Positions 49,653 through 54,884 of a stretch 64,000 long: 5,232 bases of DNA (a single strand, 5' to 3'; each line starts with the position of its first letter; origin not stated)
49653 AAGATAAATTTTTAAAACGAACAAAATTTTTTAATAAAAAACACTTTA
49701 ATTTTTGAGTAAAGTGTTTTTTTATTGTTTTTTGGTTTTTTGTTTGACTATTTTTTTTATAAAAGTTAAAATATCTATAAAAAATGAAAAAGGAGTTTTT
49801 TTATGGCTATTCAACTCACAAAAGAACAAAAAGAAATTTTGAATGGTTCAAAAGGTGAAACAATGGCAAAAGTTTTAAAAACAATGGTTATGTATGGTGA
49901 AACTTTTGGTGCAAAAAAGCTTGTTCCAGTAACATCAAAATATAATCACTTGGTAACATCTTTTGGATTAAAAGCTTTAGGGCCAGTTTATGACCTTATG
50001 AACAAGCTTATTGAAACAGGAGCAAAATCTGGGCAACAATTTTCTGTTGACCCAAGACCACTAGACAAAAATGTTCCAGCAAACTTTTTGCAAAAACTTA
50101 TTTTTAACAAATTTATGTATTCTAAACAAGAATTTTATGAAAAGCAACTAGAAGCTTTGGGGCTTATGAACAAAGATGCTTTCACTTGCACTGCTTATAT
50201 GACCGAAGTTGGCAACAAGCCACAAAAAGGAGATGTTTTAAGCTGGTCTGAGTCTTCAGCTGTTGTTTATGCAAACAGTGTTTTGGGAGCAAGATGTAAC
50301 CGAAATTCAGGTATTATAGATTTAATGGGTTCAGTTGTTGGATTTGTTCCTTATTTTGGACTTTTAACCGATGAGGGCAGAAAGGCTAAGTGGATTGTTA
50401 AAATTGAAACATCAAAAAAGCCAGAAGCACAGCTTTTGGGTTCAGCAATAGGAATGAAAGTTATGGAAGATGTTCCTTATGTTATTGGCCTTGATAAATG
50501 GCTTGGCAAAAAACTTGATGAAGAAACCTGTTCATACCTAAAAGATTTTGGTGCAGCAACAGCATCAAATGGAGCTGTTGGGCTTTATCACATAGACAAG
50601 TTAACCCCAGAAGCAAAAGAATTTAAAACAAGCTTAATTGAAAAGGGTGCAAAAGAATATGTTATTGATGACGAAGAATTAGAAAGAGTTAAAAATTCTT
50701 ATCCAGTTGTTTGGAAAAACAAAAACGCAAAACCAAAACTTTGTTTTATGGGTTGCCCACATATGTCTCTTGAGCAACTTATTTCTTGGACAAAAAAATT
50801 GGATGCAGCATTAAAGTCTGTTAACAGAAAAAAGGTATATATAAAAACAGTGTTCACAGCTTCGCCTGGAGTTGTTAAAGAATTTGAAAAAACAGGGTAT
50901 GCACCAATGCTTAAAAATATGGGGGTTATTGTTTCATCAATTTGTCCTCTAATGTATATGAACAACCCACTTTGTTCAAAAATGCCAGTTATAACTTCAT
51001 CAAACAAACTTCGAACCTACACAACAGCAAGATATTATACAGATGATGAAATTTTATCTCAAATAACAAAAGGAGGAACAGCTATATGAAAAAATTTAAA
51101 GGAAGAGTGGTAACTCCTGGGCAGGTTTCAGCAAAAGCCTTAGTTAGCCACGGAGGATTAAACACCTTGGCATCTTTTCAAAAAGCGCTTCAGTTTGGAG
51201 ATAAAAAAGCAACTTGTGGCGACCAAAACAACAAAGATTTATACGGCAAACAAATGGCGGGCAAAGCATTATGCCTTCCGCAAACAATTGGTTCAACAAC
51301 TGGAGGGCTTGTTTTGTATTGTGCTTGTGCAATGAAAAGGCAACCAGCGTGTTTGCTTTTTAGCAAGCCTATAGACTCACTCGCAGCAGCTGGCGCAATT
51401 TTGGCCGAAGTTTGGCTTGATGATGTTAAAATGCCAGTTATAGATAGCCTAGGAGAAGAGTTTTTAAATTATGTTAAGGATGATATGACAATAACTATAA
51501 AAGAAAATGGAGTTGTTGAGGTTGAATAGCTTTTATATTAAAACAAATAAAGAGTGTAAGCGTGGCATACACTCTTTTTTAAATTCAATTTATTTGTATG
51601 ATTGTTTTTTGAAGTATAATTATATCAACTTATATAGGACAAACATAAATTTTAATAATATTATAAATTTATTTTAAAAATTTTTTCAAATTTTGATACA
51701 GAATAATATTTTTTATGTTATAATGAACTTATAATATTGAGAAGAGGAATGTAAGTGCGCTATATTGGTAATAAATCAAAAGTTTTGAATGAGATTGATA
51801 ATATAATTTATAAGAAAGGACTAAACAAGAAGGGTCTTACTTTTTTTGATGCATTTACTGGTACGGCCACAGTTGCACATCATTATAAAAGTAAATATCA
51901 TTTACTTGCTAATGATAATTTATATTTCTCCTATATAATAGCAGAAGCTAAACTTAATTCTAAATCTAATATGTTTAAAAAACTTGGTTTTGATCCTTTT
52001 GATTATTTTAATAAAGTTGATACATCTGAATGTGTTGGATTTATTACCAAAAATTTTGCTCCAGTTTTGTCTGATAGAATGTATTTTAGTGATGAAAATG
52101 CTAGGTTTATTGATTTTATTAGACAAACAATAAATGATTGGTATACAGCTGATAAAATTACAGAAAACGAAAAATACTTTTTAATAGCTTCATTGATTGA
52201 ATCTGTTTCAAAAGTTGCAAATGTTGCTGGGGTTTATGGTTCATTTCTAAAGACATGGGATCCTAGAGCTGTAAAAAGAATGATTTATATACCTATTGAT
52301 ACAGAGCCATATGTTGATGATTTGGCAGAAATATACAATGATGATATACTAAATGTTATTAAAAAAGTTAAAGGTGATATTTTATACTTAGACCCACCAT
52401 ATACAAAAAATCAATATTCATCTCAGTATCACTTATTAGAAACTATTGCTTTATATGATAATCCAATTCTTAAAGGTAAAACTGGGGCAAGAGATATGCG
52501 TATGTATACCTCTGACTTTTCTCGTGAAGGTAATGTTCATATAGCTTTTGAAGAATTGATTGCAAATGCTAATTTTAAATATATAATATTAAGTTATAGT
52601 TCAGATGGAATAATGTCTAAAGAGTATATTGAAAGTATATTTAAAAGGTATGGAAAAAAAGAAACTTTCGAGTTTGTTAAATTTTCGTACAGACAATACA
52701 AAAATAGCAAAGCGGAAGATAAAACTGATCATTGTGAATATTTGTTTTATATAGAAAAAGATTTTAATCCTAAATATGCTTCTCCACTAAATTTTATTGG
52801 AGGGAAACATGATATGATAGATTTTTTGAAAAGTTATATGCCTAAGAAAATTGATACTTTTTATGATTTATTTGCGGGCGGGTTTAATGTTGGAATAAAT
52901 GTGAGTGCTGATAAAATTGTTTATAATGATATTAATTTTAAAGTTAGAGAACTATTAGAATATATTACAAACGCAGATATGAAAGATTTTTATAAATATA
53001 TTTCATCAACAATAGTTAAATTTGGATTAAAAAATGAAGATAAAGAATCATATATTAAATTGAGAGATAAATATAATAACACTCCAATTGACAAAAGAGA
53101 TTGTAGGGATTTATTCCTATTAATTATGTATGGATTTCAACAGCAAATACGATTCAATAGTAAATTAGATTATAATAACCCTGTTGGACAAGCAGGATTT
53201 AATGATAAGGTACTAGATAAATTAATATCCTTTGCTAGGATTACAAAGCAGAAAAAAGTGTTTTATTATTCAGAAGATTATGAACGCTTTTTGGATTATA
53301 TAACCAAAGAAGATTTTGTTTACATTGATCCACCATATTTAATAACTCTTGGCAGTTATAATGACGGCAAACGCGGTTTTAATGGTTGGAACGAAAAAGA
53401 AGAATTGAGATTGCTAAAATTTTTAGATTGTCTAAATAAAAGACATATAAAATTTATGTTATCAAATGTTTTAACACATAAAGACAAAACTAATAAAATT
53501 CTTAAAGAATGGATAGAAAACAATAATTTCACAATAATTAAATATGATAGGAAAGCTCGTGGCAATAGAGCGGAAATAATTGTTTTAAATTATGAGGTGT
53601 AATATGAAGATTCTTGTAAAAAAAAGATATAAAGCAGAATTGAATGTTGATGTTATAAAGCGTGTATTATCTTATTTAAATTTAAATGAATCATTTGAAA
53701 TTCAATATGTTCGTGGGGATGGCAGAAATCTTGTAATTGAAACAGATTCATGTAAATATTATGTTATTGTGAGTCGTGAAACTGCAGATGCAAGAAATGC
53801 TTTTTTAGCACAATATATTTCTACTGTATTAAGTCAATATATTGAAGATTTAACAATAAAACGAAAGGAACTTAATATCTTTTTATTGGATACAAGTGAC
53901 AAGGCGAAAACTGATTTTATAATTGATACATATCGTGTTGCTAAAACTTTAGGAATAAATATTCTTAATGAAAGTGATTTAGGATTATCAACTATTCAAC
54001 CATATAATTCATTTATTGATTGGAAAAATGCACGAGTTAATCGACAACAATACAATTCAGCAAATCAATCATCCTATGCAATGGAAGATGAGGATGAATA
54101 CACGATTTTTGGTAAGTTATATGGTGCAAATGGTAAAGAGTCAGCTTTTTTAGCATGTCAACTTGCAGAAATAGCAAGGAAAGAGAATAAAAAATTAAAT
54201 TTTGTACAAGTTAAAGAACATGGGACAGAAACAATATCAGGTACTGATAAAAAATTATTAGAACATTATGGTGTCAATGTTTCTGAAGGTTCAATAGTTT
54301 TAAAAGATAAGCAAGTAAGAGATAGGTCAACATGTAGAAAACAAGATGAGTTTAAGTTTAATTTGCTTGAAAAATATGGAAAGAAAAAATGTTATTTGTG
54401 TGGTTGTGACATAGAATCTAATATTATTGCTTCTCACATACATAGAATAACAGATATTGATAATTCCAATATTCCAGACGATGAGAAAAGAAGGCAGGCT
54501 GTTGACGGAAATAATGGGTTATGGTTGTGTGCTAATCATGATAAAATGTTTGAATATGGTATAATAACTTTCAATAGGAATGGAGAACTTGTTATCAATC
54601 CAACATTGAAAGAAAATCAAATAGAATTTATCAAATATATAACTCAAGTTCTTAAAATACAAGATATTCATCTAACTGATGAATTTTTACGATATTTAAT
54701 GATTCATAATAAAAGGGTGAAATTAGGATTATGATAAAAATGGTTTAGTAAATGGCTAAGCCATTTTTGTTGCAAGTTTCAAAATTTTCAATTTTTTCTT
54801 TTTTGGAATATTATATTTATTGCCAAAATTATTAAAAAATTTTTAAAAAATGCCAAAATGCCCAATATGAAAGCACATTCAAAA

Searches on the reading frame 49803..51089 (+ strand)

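Call 39: search_protein_families(library=ncbifam, proteins=[window:49803-51089:+], max_evalue=0.00001)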
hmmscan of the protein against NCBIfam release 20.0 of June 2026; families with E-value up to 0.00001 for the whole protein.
window:49803-51089:+ (428 aa): 1 family
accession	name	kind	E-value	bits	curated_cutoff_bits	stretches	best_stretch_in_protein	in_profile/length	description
NF051439.1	C3LHypDHLhpIPSEAE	equivalog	2.1e-41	142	700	1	2-407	143-523/555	cis-3-hydroxy-L-proline dehydratase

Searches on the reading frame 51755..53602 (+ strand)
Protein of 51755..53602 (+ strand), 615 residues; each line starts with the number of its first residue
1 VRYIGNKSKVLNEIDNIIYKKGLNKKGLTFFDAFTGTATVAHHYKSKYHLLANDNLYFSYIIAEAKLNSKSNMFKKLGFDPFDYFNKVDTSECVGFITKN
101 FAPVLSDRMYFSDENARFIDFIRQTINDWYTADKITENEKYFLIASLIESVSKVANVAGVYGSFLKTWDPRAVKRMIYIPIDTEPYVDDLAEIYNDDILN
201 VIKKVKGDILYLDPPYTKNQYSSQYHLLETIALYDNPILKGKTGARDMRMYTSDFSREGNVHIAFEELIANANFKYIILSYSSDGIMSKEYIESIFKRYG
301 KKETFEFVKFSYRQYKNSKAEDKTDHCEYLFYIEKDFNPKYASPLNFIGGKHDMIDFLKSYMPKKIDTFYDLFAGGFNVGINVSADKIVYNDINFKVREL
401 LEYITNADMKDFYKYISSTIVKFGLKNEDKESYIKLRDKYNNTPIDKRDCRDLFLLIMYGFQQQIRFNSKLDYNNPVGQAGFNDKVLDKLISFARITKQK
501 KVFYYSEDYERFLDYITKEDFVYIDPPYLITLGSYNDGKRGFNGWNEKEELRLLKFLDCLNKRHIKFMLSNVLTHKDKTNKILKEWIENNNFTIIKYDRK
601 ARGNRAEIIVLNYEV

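Call 39: search_protein_families(library=ncbifam, proteins=[window:51755-53602:+], max_evalue=0.00001)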
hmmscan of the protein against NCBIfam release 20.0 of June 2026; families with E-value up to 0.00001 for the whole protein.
window:51755-53602:+ (615 aa): 2 families
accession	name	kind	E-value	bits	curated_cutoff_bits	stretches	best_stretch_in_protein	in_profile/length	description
TIGR00571.1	dam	subfamily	1.3e-46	159.4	114.85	1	344-612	4-267/267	Dam family site-specific DNA-(adenine-N6)-methyltransferase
NF008152.0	PRK10904.1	equivalog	2.7e-18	66.3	441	1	344-601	7-251/271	adenine-specific DNA-methyltransferase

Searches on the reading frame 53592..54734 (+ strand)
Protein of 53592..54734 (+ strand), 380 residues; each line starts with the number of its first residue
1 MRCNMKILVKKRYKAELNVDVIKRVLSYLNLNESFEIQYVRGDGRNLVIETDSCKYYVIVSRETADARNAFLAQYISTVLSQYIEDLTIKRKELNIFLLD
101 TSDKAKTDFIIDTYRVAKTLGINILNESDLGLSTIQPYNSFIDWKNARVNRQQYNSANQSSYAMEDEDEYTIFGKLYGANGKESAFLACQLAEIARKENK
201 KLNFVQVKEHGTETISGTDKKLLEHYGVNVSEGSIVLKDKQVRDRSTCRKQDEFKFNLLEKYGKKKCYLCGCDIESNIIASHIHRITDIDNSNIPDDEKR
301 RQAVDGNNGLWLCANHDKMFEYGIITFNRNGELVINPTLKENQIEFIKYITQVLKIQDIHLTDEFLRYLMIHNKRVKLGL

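Call 42: search_protein_families(library=pfam, proteins=[window:53592-54734:+], max_evalue=0.00001)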
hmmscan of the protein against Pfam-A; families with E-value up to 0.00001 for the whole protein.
window:53592-54734:+ (380 aa): 1 family
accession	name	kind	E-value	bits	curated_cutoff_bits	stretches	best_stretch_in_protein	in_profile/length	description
PF13391.12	HNH_2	-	8.7e-08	32.3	21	1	267-328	1-66/66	HNH endonuclease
